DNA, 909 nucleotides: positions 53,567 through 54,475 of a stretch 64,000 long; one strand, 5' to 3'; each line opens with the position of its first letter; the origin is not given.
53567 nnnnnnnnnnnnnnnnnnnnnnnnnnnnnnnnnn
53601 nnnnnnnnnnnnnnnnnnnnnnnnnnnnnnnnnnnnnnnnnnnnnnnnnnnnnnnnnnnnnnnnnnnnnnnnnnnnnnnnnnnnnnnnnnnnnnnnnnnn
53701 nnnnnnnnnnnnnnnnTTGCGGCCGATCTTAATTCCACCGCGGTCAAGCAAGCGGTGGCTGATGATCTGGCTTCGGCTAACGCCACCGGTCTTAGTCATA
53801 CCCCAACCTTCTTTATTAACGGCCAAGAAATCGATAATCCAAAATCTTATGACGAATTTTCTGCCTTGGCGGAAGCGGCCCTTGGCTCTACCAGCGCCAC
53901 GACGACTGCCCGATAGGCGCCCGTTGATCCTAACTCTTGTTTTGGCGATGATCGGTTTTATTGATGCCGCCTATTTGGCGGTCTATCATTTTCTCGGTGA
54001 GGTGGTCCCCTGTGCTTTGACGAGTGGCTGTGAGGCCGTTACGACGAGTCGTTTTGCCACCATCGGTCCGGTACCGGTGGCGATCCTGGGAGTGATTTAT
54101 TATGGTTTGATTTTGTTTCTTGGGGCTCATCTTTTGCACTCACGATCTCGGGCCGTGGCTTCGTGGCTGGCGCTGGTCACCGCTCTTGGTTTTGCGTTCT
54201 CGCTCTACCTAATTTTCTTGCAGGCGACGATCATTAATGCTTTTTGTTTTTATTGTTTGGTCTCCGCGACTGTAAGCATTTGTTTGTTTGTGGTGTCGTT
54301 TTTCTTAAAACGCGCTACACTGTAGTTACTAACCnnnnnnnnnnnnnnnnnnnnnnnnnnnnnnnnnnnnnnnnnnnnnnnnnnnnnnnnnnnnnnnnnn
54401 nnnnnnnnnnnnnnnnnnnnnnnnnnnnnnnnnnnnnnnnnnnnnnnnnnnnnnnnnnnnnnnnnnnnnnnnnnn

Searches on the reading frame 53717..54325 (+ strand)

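Call 81: search_protein_families(library=pfam, proteins=[window:53717-54325:+], max_evalue=0.01)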
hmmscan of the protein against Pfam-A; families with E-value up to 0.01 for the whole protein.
window:53717-54325:+ (202 aa): 1 family
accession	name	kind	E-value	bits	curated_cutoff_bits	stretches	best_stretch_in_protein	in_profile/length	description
PF07884.19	VKOR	-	3.2e-24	86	27.5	1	72-194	2-133/134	Vitamin K epoxide reductase family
